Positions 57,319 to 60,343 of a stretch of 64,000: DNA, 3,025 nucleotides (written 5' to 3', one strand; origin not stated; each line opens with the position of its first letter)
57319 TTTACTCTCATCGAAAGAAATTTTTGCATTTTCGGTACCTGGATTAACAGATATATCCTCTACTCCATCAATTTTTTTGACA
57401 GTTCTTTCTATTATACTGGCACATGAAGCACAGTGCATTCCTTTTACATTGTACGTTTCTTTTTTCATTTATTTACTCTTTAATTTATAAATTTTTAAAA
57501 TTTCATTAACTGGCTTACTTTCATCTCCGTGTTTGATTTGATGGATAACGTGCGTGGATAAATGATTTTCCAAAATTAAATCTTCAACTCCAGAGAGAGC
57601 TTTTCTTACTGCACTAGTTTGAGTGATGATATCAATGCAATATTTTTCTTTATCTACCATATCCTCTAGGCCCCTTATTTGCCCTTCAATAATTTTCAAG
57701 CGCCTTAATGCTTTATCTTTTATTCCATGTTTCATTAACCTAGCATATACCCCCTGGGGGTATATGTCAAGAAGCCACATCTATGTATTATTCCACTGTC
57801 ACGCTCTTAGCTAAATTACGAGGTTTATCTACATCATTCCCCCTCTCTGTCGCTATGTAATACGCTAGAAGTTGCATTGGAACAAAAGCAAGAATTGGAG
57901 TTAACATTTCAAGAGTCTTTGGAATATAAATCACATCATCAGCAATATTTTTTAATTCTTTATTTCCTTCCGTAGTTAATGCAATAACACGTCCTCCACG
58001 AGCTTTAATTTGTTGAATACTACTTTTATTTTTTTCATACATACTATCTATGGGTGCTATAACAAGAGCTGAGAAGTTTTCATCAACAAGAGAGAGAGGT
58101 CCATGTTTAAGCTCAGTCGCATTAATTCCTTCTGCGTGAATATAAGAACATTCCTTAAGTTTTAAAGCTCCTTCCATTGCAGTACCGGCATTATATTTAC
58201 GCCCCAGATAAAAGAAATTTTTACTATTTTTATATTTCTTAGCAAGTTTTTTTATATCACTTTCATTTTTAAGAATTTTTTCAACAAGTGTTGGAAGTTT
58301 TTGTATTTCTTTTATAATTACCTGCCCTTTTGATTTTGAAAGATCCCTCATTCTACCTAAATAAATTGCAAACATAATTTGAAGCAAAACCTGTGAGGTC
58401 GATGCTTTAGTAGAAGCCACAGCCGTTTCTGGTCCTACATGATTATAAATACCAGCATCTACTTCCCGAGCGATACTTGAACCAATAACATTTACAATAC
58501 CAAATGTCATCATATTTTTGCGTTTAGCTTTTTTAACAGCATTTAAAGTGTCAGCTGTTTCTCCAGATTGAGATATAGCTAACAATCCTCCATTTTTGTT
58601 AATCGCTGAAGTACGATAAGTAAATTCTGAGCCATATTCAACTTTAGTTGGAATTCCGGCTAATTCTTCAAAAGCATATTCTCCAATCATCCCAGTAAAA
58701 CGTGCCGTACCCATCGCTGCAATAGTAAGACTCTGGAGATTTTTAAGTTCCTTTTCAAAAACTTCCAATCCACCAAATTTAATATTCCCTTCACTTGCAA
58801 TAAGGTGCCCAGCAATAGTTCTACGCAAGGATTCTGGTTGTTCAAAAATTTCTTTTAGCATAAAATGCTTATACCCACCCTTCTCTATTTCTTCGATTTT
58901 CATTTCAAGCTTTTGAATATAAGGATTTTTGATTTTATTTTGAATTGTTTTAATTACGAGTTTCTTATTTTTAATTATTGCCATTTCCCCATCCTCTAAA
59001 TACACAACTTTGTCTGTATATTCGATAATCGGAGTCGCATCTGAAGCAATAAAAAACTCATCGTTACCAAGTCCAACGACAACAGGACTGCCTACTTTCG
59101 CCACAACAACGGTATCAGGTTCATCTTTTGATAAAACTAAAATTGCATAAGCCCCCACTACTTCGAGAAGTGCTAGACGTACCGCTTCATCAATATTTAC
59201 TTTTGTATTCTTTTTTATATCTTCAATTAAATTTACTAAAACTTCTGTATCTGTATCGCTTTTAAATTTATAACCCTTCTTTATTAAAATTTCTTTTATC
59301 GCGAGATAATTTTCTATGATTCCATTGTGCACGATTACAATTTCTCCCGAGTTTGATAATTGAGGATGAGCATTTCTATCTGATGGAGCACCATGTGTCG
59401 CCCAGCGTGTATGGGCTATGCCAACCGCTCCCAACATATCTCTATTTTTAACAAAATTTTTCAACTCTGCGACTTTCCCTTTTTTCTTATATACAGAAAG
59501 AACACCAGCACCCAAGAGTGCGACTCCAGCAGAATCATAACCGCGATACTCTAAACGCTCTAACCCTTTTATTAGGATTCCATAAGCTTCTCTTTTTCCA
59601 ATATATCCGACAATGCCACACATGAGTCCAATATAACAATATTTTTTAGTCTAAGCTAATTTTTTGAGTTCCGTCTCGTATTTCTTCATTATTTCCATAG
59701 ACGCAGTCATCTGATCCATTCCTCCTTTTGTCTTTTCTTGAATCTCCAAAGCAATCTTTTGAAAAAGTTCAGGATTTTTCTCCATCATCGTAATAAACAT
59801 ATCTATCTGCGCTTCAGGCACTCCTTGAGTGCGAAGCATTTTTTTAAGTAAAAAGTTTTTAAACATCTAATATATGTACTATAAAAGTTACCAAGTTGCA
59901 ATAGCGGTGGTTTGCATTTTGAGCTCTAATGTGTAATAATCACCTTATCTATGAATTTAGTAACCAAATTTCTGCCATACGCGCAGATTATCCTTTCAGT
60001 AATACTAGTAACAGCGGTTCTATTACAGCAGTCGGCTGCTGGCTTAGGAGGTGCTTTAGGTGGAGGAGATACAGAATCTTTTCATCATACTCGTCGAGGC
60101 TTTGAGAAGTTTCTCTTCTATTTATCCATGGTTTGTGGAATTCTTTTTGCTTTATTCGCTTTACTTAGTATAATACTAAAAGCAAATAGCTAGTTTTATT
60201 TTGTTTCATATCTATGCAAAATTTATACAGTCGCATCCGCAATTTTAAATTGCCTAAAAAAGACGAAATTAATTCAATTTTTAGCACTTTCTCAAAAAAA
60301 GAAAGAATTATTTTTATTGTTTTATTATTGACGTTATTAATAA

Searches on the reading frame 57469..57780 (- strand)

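Call 12: search_protein_families(library=pfam, proteins=[window:57469-57780:-])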
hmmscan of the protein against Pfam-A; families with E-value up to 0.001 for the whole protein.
window:57469-57780:- (103 aa): 1 family
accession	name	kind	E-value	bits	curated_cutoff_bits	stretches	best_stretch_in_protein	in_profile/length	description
PF02583.22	Trns_repr_metal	-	1.2e-25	90.2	22.8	1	21-97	2-75/78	Metal-sensitive transcriptional repressor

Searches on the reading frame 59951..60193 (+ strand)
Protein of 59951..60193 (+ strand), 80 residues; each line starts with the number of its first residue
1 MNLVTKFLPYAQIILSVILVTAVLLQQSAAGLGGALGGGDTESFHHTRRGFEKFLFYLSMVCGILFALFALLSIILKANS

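Call 50: search_protein_families(library=pfam, proteins=[window:59951-60193:+])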
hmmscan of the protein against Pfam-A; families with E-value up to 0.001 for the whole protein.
window:59951-60193:+ (80 aa): 1 family
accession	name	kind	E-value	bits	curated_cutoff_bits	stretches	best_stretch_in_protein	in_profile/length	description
PF03840.19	SecG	-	1.7e-12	47.7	29.2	1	11-73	5-67/70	Preprotein translocase SecG subunit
